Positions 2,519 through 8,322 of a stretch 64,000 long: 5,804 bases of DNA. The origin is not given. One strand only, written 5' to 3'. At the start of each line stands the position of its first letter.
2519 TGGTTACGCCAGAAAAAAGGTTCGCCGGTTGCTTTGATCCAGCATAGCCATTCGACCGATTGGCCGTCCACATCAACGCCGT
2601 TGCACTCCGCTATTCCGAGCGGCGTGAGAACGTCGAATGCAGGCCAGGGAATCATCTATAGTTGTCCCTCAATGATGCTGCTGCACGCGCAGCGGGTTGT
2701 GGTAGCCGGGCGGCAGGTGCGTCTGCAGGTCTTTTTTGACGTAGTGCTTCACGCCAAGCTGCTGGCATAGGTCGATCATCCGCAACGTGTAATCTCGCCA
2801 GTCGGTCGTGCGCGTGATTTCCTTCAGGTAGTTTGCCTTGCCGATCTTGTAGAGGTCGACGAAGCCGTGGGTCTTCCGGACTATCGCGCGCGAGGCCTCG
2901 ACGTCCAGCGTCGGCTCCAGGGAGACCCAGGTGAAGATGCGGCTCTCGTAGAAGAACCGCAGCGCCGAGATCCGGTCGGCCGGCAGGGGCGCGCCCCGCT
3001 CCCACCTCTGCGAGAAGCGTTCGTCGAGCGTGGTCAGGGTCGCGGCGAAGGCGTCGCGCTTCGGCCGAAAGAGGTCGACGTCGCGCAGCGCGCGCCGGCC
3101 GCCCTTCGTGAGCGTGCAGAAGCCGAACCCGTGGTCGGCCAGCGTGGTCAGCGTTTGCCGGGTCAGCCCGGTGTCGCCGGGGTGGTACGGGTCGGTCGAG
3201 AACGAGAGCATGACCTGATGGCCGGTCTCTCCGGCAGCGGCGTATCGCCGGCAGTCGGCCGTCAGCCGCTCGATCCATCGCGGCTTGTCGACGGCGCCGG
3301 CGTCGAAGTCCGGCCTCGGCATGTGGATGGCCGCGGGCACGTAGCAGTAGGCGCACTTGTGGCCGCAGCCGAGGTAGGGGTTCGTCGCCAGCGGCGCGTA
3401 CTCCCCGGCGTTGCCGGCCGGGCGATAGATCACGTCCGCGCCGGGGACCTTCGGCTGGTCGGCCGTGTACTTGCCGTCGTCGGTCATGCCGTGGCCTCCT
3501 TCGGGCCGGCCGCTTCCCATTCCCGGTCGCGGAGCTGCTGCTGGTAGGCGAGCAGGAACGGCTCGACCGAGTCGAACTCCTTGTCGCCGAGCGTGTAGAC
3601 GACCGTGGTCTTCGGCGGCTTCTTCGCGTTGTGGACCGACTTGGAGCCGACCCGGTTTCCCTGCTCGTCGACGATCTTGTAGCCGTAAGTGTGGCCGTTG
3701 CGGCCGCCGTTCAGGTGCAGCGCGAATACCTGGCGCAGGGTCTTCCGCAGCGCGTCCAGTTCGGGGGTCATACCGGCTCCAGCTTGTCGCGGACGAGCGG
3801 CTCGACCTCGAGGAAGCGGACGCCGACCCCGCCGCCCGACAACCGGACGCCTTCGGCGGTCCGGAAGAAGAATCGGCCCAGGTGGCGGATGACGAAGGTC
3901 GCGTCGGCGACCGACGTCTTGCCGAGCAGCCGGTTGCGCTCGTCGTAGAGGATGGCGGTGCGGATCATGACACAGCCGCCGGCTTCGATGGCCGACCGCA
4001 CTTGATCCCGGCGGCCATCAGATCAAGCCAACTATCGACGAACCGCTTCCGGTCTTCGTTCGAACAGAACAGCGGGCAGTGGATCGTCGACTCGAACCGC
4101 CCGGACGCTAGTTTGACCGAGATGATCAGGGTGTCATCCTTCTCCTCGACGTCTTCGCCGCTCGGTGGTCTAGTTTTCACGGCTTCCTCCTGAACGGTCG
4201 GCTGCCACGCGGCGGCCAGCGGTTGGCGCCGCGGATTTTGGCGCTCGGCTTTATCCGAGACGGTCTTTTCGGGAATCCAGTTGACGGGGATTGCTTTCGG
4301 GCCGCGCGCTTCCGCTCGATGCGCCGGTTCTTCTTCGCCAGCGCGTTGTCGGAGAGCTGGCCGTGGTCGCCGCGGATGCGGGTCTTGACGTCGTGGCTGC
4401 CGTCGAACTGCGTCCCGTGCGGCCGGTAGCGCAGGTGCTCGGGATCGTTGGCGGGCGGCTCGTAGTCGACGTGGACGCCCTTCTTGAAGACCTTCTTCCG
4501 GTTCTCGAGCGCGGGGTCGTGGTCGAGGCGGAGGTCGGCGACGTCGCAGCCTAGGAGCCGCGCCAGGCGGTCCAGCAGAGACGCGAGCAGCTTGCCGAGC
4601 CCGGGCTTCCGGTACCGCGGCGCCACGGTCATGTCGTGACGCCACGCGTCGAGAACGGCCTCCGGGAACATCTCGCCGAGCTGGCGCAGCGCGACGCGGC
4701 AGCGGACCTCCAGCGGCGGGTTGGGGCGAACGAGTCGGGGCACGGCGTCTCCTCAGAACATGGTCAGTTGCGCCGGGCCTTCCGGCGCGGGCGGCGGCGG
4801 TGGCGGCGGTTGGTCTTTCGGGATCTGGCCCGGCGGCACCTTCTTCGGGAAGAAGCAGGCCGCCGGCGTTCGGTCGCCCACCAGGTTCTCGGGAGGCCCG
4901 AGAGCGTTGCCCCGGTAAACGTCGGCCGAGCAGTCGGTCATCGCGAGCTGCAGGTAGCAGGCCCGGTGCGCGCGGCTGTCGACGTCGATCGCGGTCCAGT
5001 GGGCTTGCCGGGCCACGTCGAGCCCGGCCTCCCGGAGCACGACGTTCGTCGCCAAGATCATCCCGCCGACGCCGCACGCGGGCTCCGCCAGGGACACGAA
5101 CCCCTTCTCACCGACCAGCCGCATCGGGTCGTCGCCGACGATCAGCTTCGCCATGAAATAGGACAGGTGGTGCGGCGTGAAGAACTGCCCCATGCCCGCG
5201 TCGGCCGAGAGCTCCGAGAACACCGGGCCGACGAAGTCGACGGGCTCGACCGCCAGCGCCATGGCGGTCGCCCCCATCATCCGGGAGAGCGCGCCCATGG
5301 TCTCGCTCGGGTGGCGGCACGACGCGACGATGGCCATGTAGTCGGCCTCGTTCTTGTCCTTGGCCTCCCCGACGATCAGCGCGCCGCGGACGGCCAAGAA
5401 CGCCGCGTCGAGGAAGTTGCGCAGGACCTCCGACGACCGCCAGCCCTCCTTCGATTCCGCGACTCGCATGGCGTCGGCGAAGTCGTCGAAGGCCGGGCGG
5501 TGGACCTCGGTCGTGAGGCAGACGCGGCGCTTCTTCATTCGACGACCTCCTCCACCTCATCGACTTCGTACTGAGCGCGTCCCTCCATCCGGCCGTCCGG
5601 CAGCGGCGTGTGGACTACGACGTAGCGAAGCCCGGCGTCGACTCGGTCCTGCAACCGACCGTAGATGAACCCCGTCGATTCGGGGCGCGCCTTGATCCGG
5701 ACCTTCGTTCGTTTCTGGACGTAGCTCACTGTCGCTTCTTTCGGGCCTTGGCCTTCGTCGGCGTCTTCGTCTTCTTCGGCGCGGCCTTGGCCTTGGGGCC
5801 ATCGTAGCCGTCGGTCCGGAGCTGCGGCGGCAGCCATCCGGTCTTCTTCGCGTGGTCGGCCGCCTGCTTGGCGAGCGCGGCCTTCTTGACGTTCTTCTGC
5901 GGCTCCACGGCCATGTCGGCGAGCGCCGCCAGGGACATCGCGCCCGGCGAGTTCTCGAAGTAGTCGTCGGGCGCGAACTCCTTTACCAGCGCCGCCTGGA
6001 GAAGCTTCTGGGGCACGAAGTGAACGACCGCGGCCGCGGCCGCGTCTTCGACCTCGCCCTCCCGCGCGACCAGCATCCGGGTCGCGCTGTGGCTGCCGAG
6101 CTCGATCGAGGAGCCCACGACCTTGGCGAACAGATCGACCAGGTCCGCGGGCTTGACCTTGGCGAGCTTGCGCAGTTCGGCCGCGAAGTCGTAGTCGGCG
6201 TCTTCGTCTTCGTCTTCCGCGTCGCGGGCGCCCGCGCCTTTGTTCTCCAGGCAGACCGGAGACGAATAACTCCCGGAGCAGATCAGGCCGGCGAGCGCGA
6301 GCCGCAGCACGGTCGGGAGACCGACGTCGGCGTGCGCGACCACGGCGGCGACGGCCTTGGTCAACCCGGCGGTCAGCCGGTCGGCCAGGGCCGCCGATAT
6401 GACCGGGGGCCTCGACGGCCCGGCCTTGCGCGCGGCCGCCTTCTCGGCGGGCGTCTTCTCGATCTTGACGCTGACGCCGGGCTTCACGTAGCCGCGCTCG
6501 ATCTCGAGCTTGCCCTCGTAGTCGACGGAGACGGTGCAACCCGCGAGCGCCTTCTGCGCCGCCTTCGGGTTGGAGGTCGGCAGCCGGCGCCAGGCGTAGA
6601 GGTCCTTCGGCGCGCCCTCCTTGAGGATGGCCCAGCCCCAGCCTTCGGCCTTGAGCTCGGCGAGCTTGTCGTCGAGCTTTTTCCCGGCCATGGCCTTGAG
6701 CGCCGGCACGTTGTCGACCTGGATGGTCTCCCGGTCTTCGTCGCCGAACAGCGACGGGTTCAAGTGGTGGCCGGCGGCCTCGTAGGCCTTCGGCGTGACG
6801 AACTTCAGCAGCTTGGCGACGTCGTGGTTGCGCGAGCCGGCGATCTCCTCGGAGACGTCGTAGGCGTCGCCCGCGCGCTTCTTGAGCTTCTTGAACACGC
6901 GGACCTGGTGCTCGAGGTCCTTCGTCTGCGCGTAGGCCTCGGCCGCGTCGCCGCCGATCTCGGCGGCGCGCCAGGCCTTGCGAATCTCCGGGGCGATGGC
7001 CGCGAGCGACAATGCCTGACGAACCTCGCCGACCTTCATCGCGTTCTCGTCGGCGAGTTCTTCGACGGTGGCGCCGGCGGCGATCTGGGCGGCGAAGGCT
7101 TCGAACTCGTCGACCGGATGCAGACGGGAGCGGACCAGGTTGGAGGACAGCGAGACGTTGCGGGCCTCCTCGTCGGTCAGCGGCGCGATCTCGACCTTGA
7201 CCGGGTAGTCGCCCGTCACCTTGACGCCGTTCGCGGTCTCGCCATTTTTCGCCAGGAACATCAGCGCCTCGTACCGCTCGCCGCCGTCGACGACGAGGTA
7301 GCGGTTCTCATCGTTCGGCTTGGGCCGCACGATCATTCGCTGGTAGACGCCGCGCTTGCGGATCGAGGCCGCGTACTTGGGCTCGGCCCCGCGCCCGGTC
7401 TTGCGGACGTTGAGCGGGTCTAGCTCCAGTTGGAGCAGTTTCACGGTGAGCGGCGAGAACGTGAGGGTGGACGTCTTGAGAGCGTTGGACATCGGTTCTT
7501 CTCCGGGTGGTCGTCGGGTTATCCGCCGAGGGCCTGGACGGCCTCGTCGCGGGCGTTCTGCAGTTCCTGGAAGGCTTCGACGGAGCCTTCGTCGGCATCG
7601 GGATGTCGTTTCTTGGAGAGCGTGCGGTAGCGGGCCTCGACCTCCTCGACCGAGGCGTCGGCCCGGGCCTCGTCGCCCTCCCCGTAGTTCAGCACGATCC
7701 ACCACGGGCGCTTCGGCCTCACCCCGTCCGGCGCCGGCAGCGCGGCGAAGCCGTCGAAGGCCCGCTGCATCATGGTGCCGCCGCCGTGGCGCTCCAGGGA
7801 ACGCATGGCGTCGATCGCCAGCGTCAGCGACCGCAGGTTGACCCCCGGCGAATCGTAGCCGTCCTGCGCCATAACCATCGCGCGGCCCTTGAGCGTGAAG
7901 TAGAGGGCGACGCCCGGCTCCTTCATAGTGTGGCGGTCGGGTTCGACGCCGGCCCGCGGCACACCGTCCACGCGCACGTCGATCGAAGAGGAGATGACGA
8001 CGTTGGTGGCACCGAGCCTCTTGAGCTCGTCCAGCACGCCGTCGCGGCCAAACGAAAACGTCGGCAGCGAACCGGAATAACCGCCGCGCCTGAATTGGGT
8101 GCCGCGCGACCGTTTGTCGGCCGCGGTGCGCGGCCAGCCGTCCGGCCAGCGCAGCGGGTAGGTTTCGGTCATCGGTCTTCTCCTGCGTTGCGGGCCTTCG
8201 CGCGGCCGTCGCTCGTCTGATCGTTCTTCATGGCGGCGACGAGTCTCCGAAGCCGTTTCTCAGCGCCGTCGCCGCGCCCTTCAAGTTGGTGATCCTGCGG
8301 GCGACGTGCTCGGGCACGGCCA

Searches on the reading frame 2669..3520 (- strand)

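Call 46: search_protein_families(library=pfam, proteins=[window:2669-3520:-], max_evalue=0.001)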
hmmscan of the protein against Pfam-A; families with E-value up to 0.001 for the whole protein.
window:2669-3520:- (283 aa): 1 family
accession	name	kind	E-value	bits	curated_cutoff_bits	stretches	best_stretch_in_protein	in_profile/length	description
PF04055.27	Radical_SAM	-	2e-08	35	29.5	1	47-196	2-142/166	Radical SAM superfamily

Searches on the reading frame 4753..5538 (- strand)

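Call 46: search_protein_families(library=pfam, proteins=[window:4753-5538:-], max_evalue=0.001)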
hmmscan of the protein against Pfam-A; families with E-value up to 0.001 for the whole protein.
window:4753-5538:- (261 aa): 1 family
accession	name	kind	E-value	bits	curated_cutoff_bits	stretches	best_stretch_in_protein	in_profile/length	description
PF02384.22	N6_Mtase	-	1.5e-06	28.3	20.4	1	114-216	23-118/311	N-6 DNA Methylase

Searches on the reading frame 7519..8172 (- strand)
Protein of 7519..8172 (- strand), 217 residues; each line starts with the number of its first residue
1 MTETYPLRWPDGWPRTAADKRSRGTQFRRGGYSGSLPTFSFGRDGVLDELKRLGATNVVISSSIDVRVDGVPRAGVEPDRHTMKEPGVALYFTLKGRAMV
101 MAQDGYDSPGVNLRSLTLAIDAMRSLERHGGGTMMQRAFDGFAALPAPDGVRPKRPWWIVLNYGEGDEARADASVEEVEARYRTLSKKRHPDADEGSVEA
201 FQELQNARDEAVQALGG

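Call 46: search_protein_families(library=pfam, proteins=[window:7519-8172:-], max_evalue=0.001)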
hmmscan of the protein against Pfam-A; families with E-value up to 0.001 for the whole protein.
window:7519-8172:- (217 aa): 1 family
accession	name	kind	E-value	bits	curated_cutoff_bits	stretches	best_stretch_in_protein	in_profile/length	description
PF00226.36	DnaJ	-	7.6e-06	26.4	27.8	1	171-208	10-50/63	DnaJ domain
